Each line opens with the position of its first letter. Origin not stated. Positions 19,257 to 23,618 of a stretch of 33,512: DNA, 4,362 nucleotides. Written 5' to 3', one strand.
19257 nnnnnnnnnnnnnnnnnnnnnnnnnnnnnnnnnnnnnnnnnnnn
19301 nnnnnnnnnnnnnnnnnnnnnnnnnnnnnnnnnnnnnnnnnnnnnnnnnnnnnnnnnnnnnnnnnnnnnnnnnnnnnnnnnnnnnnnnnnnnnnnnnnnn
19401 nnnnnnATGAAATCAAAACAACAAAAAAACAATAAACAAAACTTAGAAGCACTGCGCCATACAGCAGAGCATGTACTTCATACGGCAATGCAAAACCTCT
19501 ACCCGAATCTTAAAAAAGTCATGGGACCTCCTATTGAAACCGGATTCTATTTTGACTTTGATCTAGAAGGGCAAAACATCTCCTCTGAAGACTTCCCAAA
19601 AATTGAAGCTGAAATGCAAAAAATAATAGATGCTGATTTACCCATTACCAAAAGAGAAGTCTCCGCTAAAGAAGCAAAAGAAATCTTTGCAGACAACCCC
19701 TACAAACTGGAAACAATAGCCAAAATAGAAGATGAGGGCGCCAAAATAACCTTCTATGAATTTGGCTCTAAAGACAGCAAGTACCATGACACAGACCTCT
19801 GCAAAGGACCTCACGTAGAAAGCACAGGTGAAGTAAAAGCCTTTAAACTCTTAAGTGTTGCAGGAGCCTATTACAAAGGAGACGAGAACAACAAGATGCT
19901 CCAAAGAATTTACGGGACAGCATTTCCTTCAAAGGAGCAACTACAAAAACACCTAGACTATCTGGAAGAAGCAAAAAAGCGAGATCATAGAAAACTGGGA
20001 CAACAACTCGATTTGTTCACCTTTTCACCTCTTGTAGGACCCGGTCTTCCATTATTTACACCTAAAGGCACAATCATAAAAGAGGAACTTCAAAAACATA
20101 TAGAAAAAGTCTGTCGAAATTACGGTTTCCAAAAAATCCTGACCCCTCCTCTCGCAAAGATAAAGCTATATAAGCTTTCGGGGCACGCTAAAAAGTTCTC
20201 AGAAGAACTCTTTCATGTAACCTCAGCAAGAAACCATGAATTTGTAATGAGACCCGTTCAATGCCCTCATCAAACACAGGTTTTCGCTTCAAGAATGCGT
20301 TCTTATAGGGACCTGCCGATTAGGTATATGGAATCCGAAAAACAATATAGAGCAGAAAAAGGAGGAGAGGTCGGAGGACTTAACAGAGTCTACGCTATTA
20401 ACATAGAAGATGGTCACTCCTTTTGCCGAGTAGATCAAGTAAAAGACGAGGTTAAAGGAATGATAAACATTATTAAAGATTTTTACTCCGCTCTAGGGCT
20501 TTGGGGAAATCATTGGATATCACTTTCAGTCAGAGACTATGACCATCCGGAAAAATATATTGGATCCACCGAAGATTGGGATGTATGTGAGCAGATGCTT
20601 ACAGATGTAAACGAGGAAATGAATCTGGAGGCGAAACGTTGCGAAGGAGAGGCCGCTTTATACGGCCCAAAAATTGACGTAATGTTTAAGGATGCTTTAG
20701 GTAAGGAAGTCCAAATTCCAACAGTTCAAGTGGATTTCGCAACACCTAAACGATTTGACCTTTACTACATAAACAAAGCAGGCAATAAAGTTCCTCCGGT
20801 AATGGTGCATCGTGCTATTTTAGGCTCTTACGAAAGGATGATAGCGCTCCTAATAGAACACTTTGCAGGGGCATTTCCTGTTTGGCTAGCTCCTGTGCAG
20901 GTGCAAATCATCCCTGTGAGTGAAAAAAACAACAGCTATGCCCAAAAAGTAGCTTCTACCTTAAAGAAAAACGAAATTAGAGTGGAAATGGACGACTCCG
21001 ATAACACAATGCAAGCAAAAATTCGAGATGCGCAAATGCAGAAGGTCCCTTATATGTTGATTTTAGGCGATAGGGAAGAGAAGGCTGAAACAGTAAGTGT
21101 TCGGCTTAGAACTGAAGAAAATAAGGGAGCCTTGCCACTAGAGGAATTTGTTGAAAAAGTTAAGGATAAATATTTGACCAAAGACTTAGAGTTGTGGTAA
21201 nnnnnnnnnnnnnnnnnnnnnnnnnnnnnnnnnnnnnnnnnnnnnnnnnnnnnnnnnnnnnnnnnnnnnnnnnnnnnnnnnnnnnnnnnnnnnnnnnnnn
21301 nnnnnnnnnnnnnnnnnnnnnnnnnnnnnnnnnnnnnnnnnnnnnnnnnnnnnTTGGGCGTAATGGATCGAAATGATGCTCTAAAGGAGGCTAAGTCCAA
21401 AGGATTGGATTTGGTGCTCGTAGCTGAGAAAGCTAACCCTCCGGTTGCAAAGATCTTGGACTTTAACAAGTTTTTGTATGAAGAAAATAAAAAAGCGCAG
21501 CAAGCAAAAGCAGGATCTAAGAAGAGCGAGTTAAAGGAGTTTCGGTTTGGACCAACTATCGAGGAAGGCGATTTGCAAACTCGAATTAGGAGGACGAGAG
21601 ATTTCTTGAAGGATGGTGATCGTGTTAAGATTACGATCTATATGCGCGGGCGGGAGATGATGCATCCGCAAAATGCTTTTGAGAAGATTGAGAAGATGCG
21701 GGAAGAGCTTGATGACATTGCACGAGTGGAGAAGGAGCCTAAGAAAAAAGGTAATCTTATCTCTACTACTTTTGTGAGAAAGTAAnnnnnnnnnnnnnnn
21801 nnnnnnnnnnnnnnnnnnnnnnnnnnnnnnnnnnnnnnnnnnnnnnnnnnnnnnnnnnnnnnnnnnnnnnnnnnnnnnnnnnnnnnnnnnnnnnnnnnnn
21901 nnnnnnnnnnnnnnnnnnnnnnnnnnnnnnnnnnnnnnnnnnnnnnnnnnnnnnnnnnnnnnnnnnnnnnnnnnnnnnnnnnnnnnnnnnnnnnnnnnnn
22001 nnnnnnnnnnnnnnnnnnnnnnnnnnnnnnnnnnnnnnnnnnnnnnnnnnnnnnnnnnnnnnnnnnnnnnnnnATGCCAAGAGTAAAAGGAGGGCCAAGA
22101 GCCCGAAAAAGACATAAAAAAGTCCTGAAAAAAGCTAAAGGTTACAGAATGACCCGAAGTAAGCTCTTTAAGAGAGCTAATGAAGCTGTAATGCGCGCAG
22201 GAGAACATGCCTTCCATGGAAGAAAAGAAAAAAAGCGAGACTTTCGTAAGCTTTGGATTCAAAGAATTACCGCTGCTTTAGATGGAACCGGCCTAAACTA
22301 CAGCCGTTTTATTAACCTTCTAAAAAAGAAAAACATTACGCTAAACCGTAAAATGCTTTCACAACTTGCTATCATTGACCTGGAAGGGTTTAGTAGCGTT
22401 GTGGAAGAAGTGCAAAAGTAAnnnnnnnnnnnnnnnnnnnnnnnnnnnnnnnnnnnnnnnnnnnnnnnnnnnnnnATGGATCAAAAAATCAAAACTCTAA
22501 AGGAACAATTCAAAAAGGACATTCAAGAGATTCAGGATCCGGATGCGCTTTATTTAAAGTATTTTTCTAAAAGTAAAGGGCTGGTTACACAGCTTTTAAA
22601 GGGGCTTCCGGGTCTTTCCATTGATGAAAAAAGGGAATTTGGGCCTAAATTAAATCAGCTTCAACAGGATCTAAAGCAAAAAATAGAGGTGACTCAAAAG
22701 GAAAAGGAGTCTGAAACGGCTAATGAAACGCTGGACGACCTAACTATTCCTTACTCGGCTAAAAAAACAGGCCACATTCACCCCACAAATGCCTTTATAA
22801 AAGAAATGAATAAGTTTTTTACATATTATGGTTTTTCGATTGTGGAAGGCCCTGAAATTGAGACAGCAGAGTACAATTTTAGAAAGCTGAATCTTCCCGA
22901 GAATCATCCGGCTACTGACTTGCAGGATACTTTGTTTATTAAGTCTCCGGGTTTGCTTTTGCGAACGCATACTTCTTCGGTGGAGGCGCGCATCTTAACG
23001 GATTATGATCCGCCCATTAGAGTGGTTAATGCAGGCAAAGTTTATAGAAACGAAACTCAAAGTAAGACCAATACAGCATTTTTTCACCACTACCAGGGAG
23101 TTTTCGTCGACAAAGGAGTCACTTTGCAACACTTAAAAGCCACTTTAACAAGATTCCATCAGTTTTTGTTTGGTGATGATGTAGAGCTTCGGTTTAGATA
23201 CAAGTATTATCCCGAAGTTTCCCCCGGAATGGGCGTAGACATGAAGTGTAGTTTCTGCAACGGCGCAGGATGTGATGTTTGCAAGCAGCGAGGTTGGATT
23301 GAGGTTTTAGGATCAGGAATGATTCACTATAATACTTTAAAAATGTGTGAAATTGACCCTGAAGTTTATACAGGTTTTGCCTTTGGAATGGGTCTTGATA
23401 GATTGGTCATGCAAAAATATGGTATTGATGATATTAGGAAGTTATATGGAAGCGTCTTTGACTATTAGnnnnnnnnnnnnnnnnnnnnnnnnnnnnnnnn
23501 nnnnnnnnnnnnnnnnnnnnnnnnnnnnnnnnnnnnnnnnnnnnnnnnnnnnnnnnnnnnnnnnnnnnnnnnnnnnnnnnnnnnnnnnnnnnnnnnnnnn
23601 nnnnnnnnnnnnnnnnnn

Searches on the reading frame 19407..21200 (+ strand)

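Call 73: search_protein_families(library=pfam, proteins=[window:19407-21200:+], max_evalue=0.001)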
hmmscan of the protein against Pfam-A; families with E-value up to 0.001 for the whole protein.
window:19407-21200:+ (597 aa): 3 families
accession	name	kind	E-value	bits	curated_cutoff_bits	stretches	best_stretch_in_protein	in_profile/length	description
PF00587.30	tRNA-synt_2b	-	8.2e-33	114.4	29.3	1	271-486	3-179/179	tRNA synthetase class II core domain (G, H, P, S and T)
PF03129.25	HGTP_anticodon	-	3e-26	91.9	21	1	498-587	1-93/94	Anticodon binding domain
PF07973.19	tRNA_SAD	-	6.1e-17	61.8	24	1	114-169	1-44/44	Threonyl and Alanyl tRNA synthetase second additional domain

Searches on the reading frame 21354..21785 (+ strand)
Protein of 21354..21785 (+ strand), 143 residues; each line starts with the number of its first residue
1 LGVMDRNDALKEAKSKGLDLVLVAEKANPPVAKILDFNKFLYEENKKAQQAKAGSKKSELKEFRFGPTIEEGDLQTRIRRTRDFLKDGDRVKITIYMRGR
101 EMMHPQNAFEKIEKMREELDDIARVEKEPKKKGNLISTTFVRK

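Call 73: search_protein_families(library=pfam, proteins=[window:21354-21785:+], max_evalue=0.001)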
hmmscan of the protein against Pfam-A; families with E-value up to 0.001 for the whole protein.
window:21354-21785:+ (143 aa): 2 families
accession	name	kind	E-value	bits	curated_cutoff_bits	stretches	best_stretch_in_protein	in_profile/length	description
PF00707.27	IF3_C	-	8.6e-25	86.9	34.8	1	59-140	2-83/86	Translation initiation factor IF-3, C-terminal domain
PF05198.21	IF3_N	-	1.6e-18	67.1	26.9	1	1-51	20-70/70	Translation initiation factor IF-3, N-terminal domain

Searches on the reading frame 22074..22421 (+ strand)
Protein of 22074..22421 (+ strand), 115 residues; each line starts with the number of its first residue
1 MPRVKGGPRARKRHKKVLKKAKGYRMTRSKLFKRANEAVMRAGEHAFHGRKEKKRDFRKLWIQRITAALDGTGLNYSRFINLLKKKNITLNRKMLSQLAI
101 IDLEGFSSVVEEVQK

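Call 73: search_protein_families(library=pfam, proteins=[window:22074-22421:+], max_evalue=0.001)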
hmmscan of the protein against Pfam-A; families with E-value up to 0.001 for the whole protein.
window:22074-22421:+ (115 aa): 1 family
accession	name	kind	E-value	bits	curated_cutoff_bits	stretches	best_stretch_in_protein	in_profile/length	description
PF00453.23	Ribosomal_L20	-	1.7e-41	141.1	30.8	1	3-108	1-106/107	Ribosomal protein L20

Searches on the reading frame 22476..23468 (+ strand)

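Call 73: search_protein_families(library=pfam, proteins=[window:22476-23468:+], max_evalue=0.001)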
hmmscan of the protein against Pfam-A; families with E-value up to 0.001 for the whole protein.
window:22476-23468:+ (330 aa): 2 families
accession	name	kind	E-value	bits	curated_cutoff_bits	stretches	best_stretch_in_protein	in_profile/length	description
PF01409.25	tRNA-synt_2d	-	4.5e-77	259.3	19.8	1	88-326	3-238/246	tRNA synthetases class II core domain (F)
PF02912.23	Phe_tRNA-synt_N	-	6.2e-10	39.3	22.3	1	23-85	7-68/69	Aminoacyl tRNA synthetase class II, N-terminal domain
